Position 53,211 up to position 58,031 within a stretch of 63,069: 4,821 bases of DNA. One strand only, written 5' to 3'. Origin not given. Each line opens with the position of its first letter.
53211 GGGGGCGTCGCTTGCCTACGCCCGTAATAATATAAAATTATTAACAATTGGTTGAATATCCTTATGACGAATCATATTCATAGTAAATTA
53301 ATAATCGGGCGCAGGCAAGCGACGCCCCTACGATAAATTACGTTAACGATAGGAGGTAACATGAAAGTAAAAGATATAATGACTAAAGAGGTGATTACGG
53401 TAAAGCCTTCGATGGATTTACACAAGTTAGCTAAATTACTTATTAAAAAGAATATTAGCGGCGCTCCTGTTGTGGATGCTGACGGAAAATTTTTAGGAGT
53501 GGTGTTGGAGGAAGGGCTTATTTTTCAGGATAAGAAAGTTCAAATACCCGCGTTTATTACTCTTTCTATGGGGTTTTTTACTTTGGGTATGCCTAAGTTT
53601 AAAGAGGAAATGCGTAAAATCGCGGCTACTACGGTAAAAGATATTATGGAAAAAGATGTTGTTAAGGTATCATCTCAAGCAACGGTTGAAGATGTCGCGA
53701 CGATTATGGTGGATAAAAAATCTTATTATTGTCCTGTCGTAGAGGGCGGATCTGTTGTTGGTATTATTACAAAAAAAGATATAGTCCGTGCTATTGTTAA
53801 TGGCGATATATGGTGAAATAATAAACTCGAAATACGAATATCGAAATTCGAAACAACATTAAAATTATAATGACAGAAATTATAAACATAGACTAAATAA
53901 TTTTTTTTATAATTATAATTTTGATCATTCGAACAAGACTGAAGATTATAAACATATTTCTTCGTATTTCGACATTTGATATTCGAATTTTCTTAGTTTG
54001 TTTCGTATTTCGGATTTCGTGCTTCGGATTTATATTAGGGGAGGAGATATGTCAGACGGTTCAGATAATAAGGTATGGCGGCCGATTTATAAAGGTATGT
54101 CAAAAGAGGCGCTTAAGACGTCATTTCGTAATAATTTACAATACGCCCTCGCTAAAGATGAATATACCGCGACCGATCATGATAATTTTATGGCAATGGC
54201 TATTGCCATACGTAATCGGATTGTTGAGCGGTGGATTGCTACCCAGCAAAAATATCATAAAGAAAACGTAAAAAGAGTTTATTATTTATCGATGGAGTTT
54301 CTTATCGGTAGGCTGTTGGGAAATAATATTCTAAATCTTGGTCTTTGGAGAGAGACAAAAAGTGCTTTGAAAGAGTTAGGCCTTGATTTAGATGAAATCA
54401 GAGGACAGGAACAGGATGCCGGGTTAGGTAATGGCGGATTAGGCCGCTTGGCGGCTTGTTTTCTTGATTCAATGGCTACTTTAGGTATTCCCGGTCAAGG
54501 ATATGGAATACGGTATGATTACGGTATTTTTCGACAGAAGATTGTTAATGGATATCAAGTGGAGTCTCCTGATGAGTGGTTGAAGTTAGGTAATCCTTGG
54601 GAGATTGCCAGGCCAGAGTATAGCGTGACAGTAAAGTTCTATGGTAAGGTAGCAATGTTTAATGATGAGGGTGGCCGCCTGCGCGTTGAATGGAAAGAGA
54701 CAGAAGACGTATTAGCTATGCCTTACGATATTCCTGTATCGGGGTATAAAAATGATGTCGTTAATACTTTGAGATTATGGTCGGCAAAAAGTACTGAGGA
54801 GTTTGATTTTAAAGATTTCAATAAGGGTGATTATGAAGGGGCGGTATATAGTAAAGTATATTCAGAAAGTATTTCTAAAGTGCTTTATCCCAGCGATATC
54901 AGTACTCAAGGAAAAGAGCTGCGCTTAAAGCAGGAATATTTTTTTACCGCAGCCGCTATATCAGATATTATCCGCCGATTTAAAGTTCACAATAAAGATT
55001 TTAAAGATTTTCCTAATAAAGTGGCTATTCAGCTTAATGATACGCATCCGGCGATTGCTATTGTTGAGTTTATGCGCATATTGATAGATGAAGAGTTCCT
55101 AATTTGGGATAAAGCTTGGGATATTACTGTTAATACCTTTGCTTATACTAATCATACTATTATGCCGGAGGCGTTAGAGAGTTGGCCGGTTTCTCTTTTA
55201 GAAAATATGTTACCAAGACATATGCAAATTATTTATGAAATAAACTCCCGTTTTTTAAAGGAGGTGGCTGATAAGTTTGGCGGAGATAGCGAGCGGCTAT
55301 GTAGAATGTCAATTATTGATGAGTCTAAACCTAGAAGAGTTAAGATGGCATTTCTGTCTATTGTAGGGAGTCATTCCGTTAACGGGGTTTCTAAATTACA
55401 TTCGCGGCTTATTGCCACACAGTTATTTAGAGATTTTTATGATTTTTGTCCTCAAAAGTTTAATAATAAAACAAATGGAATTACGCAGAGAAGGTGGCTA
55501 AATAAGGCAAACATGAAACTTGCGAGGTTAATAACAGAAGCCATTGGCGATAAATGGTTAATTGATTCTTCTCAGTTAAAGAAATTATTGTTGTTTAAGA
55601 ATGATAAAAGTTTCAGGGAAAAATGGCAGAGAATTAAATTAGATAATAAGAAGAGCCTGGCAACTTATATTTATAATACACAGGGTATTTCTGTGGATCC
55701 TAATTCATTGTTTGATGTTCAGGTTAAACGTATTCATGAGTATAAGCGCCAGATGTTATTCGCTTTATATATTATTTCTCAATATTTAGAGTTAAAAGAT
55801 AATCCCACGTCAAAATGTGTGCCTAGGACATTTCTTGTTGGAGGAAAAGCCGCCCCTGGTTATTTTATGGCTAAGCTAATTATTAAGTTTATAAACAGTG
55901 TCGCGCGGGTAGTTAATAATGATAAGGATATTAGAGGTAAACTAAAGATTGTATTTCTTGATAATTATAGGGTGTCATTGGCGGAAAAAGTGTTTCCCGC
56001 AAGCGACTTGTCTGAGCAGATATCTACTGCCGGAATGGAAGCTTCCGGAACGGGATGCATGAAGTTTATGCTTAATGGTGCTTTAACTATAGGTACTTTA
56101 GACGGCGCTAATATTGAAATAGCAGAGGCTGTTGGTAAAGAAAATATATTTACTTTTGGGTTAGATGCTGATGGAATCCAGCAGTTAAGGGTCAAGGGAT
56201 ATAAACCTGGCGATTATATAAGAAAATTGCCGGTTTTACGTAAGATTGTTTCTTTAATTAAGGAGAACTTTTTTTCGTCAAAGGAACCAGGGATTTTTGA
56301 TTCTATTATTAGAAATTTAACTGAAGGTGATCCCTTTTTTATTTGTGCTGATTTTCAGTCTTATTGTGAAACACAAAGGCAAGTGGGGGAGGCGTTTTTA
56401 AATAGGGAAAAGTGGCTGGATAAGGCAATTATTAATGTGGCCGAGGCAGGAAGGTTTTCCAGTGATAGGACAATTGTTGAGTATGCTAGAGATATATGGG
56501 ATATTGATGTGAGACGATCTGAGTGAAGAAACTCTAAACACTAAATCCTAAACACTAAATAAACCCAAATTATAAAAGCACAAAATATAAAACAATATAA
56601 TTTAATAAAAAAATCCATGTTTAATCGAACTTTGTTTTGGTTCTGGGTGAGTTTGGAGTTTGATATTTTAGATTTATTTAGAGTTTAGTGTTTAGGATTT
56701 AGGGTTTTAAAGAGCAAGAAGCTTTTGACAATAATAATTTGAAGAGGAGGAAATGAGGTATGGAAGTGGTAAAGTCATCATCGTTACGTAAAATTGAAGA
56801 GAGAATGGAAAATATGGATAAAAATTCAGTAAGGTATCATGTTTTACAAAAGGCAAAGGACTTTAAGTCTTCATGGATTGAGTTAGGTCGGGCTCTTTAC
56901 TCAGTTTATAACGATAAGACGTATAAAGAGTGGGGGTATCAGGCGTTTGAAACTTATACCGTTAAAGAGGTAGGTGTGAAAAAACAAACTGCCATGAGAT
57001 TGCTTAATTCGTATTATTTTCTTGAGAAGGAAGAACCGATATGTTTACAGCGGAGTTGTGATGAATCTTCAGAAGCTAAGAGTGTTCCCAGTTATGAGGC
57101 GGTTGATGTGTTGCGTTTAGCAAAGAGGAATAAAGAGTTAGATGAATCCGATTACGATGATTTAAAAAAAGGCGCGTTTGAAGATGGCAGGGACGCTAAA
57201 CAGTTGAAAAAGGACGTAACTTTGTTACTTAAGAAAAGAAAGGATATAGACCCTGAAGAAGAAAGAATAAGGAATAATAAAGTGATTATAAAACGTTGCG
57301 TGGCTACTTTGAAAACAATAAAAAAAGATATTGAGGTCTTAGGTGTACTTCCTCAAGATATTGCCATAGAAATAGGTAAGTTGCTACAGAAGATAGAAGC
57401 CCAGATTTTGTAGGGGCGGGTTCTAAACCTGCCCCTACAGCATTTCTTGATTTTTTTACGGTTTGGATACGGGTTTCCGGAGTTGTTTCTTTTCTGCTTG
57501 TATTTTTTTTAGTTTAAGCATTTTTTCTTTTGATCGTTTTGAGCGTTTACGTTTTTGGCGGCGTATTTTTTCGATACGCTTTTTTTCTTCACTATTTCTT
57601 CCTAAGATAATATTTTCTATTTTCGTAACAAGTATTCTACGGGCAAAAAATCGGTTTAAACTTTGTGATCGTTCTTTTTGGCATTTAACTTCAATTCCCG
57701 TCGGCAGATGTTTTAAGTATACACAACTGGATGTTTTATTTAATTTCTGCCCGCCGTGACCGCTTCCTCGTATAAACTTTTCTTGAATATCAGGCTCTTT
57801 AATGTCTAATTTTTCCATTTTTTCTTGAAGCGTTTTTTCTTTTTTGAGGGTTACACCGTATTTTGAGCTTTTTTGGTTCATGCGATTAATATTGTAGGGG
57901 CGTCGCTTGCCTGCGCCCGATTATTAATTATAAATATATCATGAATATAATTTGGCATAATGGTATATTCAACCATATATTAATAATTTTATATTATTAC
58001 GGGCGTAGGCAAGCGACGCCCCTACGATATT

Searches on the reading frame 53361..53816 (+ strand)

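Call 42: search_protein_families(library=pfam, proteins=[window:53361-53816:+], max_evalue=0.01)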
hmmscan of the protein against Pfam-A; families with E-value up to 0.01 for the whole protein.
window:53361-53816:+ (151 aa): 2 families
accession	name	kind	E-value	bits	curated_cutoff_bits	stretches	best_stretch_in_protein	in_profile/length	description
PF00571.33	CBS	-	9.4e-31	106.4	24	2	92-146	1-56/57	CBS domain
PF25432.1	FF_PRPF40A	-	0.0088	16.3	27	0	91-119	8-36/60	PRPF40A-like, FF domain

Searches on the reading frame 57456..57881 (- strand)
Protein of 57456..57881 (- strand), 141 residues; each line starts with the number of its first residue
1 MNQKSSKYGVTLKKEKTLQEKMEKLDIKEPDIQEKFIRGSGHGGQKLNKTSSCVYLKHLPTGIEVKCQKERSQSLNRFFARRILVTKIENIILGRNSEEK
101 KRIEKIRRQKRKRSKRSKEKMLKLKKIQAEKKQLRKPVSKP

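Call 42: search_protein_families(library=pfam, proteins=[window:57456-57881:-], max_evalue=0.01)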
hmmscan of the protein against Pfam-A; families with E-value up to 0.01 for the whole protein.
window:57456-57881:- (141 aa): 1 family
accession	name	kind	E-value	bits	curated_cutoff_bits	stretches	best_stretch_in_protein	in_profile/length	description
PF00472.26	RF-1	-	2.4e-24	85.9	35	1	23-135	4-116/116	RF-1 domain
